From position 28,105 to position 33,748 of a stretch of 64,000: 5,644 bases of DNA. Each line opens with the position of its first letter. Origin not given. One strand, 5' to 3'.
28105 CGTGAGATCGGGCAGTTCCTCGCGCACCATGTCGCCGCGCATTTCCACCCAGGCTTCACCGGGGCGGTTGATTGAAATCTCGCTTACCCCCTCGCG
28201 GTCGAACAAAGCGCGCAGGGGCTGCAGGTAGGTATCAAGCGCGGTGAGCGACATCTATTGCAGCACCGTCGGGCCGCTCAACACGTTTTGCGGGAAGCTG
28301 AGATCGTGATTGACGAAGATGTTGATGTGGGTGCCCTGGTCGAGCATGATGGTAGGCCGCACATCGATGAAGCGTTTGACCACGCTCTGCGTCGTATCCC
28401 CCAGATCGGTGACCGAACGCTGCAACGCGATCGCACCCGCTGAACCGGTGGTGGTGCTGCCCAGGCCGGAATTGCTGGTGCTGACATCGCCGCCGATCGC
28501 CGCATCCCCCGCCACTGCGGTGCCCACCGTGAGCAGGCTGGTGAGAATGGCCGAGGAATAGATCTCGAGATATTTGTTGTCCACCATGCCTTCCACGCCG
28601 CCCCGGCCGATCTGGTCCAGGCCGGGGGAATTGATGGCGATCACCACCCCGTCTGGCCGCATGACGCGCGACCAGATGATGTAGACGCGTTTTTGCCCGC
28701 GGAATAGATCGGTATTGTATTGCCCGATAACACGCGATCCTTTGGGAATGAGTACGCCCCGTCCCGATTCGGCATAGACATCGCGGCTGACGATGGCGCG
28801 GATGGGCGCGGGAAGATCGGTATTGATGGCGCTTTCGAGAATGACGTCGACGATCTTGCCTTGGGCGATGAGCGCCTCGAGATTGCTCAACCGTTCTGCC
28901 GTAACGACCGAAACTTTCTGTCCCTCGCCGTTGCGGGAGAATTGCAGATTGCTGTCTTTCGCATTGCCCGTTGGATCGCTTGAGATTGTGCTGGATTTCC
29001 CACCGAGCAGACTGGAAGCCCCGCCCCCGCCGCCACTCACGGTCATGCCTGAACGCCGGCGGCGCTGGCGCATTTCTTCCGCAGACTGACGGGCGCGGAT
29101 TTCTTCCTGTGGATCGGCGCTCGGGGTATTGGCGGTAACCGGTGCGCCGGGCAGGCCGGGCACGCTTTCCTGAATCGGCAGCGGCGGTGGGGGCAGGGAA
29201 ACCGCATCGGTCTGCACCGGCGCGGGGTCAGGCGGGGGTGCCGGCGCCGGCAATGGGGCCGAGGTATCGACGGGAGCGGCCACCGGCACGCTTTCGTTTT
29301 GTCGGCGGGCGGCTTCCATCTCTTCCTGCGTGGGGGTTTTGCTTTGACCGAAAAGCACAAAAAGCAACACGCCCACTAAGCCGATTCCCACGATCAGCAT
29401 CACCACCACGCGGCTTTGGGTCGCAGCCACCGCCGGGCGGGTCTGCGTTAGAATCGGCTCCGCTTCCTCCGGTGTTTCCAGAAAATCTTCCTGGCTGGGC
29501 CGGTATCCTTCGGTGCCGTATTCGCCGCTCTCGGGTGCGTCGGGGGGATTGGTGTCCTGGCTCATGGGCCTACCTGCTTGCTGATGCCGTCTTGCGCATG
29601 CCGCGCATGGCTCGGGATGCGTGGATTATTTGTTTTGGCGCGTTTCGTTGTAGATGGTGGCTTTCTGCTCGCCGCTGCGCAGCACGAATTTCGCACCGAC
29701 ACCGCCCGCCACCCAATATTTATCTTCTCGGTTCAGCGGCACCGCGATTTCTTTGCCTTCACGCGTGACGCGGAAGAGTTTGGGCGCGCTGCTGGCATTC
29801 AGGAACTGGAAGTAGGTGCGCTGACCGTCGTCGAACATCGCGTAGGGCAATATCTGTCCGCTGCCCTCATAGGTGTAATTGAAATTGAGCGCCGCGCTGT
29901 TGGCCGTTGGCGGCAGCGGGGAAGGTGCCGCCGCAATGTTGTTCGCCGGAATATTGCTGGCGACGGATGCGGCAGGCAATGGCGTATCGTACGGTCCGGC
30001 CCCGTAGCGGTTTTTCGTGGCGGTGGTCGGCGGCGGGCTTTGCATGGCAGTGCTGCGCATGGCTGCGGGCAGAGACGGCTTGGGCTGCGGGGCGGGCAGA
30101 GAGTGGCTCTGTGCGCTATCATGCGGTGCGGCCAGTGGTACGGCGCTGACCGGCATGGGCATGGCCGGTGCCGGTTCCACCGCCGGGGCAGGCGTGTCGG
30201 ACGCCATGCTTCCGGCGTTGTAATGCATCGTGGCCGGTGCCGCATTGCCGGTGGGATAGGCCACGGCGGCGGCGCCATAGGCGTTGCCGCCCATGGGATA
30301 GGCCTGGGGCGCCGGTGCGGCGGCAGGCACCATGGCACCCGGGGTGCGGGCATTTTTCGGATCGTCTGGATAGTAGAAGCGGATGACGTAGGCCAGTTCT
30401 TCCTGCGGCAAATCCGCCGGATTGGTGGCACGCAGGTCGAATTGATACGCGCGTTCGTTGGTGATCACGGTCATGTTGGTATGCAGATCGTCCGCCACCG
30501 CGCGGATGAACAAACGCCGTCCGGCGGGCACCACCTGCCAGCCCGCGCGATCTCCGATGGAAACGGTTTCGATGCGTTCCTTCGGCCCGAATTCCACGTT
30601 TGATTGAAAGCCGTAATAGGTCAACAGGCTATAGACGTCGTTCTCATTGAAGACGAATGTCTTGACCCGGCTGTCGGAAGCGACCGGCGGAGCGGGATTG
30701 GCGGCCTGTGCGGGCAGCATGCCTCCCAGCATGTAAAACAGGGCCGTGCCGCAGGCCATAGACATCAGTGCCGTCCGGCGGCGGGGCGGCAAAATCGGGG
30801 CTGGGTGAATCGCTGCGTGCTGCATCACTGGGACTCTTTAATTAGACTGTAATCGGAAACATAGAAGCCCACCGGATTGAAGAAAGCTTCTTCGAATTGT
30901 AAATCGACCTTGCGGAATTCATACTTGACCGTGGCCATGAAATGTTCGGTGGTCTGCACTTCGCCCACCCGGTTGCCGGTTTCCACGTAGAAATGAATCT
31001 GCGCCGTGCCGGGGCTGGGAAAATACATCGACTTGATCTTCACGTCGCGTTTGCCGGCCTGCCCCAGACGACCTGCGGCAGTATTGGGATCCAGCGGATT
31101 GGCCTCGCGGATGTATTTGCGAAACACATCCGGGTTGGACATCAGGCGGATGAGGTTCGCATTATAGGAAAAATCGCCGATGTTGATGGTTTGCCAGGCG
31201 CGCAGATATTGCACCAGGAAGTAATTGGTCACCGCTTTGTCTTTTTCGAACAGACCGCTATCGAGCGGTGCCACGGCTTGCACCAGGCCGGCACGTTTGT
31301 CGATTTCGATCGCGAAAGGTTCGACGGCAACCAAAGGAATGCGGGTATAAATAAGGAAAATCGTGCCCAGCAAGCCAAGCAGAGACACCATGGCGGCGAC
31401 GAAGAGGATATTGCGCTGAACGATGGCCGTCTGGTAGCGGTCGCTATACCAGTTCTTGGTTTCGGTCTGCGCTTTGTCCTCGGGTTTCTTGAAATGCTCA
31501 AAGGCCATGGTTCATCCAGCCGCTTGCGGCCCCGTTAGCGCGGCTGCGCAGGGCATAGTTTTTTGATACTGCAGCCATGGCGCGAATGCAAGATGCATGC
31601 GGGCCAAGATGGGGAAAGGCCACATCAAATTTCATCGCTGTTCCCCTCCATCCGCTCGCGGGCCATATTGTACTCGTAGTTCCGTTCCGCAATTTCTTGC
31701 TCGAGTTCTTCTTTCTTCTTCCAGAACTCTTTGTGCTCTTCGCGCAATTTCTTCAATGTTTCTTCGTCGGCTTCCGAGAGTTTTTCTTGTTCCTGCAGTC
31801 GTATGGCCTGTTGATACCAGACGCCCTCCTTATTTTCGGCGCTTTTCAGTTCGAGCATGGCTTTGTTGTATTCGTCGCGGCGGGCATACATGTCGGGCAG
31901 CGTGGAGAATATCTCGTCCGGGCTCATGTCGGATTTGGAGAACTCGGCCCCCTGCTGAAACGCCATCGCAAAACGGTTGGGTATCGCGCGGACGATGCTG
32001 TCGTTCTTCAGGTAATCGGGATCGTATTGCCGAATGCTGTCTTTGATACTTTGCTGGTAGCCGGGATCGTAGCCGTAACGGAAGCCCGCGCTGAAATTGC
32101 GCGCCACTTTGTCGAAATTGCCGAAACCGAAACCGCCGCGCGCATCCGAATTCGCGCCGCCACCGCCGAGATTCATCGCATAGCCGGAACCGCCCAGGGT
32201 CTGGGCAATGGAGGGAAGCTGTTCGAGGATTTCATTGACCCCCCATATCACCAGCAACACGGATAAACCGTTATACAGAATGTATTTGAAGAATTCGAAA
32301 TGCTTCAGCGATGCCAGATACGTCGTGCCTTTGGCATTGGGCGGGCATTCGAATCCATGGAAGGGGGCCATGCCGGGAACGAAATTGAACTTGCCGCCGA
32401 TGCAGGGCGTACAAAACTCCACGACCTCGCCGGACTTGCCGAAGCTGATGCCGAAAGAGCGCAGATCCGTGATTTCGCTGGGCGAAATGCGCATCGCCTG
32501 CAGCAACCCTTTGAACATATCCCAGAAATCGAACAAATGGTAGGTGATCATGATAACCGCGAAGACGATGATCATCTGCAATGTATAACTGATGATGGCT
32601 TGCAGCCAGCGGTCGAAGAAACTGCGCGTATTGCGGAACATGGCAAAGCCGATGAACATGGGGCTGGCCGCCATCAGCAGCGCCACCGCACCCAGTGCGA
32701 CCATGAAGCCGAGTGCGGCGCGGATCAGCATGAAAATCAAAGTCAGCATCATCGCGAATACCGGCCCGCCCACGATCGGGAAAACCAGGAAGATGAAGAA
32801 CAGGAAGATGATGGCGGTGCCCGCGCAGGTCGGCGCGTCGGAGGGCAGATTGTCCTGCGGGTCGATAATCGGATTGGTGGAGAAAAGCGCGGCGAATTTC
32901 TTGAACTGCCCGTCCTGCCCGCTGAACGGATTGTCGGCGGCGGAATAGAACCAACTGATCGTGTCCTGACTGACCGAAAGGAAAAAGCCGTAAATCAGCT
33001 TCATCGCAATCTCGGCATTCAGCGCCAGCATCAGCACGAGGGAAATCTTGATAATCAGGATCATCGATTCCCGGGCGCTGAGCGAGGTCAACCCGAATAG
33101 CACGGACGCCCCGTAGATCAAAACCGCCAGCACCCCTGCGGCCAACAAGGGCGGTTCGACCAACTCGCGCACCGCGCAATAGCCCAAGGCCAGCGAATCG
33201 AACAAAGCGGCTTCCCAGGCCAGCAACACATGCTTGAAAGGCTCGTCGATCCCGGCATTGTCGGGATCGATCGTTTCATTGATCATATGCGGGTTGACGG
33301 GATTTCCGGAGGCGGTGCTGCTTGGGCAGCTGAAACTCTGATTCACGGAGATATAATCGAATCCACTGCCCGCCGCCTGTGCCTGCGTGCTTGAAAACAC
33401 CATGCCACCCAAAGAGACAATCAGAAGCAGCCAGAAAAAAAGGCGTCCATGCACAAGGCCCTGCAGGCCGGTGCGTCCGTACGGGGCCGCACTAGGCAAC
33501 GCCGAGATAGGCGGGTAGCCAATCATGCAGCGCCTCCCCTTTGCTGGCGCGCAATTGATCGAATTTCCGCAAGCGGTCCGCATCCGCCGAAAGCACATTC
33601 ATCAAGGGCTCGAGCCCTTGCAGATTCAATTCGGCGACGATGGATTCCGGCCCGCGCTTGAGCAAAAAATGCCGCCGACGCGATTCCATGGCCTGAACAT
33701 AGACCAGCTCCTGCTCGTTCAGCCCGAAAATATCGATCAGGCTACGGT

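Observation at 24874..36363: Chromosomal, relaxase-less, reduced P-type T4SS (VirB2/4/6/8/9/10/11 + VirD4) in a housekeeping context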

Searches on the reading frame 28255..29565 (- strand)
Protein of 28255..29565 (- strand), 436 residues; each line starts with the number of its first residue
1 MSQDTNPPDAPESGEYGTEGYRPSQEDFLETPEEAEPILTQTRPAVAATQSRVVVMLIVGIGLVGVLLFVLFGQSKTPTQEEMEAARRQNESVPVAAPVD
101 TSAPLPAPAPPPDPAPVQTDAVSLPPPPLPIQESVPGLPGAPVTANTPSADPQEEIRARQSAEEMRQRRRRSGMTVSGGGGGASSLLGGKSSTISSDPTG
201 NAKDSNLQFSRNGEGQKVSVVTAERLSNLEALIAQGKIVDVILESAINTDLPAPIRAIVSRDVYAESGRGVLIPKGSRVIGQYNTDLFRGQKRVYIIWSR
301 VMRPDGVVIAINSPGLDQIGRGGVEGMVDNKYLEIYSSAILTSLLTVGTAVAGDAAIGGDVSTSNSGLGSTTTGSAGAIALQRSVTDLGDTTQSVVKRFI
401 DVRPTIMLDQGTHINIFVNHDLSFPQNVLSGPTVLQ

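Call 3: search_protein_families(library=pfam, proteins=[window:28255-29565:-], max_evalue=0.01)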
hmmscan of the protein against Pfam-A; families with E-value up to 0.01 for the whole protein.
window:28255-29565:- (436 aa): 1 family
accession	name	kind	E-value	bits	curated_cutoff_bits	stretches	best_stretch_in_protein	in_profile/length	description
PF03743.19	TrbI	-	1.5e-48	165.6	35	1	233-424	2-188/188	Bacterial conjugation TrbI-like protein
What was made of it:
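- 28255..29565 (-): virB10 (436 aa). PF03743, 2e-48 (call 3).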

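Call 6: search_protein_families(library=ncbifam, proteins=[window:28255-29565:-], max_evalue=0.01)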
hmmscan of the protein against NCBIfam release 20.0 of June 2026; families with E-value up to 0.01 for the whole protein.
window:28255-29565:- (436 aa): 7 families
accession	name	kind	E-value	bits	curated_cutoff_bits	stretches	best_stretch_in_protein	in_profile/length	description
NF038091.1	T4SS_VirB10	equivalog_domain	2e-57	193.9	220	1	223-426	1-193/197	type IV secretion system protein VirB10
NF038092.1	T4SS_ComB10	equivalog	7e-31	107.3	300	1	228-426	19-213/225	DNA type IV secretion system protein ComB10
NF010429.0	PRK13855.1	equivalog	1.4e-28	100.2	374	1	218-424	167-357/377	type IV secretion system protein VirB10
NF010405.0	PRK13831.1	subfamily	5.1e-28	98.2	386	1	233-426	245-429/433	IncP-type conjugal transfer protein TrbI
NF041422.1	VirB10_subf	subfamily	7.6e-16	58.6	400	1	162-424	138-395/404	VirB10/TraB/TrbI family type IV secretion system protein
NF033900.0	T4SS_IcmE_DotG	equivalog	9.1e-09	33.9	750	1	206-423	797-1007/1008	type IVB secretion system protein DotG/IcmE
NF033761.1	gliding_GltJ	equivalog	0.00021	20.6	450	1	41-169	356-495/671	adventurous gliding motility protein GltJ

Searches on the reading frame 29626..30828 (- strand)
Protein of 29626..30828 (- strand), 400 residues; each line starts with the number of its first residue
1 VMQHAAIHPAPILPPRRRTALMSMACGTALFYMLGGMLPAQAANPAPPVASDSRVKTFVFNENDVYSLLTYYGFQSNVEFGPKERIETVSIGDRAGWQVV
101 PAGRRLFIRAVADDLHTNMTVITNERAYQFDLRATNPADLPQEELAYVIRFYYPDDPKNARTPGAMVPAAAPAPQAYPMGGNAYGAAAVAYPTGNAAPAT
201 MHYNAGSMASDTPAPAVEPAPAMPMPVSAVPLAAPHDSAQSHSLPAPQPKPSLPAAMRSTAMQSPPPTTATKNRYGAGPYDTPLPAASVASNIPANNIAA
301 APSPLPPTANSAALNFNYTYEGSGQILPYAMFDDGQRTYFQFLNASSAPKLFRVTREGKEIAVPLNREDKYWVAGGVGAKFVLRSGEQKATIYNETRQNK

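Call 3: search_protein_families(library=pfam, proteins=[window:29626-30828:-], max_evalue=0.01)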
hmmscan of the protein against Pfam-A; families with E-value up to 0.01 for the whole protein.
window:29626-30828:- (400 aa): 1 family
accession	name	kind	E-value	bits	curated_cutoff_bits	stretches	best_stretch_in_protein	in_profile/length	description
PF03524.21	CagX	-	3.4e-50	171.1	34.2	2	53-180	1-108/198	Conjugal transfer protein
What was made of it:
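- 29626..30825 (-): virB9 (about 399 aa), with N- and C-terminal CagX domains separated by a long Pro/Ala-rich linker. PF03524, 3e-50, in two stretches (call 3).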

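Call 6: search_protein_families(library=ncbifam, proteins=[window:29626-30828:-], max_evalue=0.01)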
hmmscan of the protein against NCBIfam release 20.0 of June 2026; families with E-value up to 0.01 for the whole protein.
window:29626-30828:- (400 aa): 5 families
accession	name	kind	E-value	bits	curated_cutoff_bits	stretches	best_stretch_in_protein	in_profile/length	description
TIGR02781.1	VirB9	equivalog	2.3e-58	197.7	217.7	2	37-160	12-135/248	P-type conjugative transfer protein VirB9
NF010435.0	PRK13861.1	equivalog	2.7e-21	76.3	255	2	29-163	8-148/293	type IV secretion system protein VirB9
TIGR02775.1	TrbG_Ti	equivalog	1.2e-14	54.3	180.85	2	57-159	4-107/206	P-type conjugative transfer protein TrbG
NF010460.0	PRK13885.1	subfamily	7.7e-10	38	370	1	44-158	60-175/299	conjugal transfer protein TrbG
NF010413.0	PRK13839.1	subfamily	1.5e-08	34.2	388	1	307-356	183-236/279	conjugal transfer protein TrbG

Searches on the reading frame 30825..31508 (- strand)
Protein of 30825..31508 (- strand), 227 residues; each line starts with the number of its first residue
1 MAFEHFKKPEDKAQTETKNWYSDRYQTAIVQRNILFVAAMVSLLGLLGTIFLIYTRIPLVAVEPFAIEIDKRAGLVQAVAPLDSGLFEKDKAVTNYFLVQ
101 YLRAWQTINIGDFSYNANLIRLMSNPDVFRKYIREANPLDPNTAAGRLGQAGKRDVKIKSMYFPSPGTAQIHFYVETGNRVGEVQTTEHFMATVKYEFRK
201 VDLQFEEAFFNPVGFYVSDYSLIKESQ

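Call 3: search_protein_families(library=pfam, proteins=[window:30825-31508:-], max_evalue=0.01)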
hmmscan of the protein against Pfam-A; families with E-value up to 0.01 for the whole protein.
window:30825-31508:- (227 aa): 1 family
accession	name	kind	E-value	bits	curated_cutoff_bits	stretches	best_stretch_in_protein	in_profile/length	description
PF04335.19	VirB8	-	2.6e-38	132.4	23.2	1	18-224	3-212/213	VirB8 protein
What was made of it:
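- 30825..31508 (-): virB8 (227 aa). PF04335, 3e-38 (call 3).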

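Call 6: search_protein_families(library=ncbifam, proteins=[window:30825-31508:-], max_evalue=0.01)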
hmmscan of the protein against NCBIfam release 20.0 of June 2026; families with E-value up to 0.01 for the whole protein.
window:30825-31508:- (227 aa): 1 family
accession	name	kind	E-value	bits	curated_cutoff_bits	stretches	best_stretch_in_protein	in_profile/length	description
NF010439.0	PRK13865.1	equivalog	2.7e-14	53.3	188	1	19-224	24-226/237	type IV secretion system protein VirB8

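Call 19: find_encoding_contigs(protein=window:30825-31508:-, flank=10000, max_places=2)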
Protein window:30825-31508:- (227 aa): no gene with exactly this product is on record in the collection.

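Call 55: search_solved_structures(query=window:30825-31508:-, max_evalue=0.001)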
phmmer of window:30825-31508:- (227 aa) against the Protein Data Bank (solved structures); distinct sequences matched with E-value up to 0.001: 11.
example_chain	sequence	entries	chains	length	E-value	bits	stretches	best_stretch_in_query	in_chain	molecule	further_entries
4lso_A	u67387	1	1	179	2e-19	73.3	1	57-221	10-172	Type IV secretion system protein virB8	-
4mei_A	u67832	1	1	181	1.7e-17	67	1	57-221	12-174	VirB8 protein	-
4kz1_A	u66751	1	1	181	3.9e-17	65.8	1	57-221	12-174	VirB8 protein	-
7o41_D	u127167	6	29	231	1.3e-12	51.1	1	36-221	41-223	TrwG protein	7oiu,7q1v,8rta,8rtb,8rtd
4jf8_A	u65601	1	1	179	2.8e-08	36.9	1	62-221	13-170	TrwG component of type IV secretion system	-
4nhf_A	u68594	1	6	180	2.6e-06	30.5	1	62-221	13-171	TrwG protein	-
5i97_A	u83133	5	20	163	3.9e-06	29.9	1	93-222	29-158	Conjugal transfer protein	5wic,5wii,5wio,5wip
2bhm_A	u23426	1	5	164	3.9e-06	29.9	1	71-222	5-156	TYPE IV SECRETION SYSTEM PROTEIN VIRB8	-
4aky_A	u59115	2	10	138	5.2e-05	26.2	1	90-222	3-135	TYPE IV SECRETION SYSTEM PROTEIN VIRB8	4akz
5jbs_A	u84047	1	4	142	9.7e-05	25.3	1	94-222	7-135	Type IV secretion system protein virB8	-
2cc3_A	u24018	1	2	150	0.00011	25.2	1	89-222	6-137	PROTEIN VIRB8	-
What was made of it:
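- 30825..31508 (-): The best solved relatives are VirB8 chains 4lso, 4mei and 4kz1 (call 55).
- No chain I recognise as rickettsial was among the 11 hits (call 55).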

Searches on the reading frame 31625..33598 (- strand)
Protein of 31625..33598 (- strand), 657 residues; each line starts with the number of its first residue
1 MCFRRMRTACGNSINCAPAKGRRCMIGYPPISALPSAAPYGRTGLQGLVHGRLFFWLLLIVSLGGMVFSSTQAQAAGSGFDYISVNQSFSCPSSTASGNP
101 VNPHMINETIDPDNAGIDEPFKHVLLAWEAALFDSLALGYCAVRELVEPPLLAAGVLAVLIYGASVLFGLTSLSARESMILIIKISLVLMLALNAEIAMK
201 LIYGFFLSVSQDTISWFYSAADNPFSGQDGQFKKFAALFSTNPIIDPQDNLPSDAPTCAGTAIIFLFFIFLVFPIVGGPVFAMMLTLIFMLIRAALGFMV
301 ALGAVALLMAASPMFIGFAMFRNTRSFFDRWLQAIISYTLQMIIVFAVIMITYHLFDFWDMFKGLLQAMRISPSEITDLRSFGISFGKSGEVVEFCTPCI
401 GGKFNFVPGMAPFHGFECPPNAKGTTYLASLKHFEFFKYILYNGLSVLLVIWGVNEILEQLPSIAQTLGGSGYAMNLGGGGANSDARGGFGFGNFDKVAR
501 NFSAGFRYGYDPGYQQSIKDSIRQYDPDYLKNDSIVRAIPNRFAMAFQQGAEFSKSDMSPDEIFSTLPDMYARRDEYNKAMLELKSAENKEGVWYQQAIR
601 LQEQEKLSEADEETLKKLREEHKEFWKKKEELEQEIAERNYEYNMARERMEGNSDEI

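Call 3: search_protein_families(library=pfam, proteins=[window:31625-33598:-], max_evalue=0.01)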
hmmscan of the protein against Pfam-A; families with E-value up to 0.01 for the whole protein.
window:31625-33598:- (657 aa): 1 family
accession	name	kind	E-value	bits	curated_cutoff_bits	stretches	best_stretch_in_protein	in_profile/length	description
PF04610.19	TrbL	-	1.3e-14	55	25.9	1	156-357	2-181/215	TrbL/VirB6 plasmid conjugal transfer protein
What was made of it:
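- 31625..33526 (-): virB6-like gene (633 aa). It has a signal/TM segment, a TrbL core with several TM segments, and a hydrophilic, predicted coiled-coil C-terminal extension of about 200 aa. PF04610, 1e-14 (call 3).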

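Call 6: search_protein_families(library=ncbifam, proteins=[window:31625-33598:-], max_evalue=0.01)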
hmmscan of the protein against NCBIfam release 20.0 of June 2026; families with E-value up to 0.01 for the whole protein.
window:31625-33598:- (657 aa): 2 families
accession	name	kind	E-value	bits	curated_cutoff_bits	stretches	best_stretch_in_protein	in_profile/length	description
NF010426.0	PRK13852.1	equivalog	1.3e-05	24.5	206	1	116-196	4-82/295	type IV secretion system protein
TIGR02783.1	TrbL_P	equivalog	0.008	15.6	128.85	1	280-359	138-215/298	P-type conjugative transfer protein TrbL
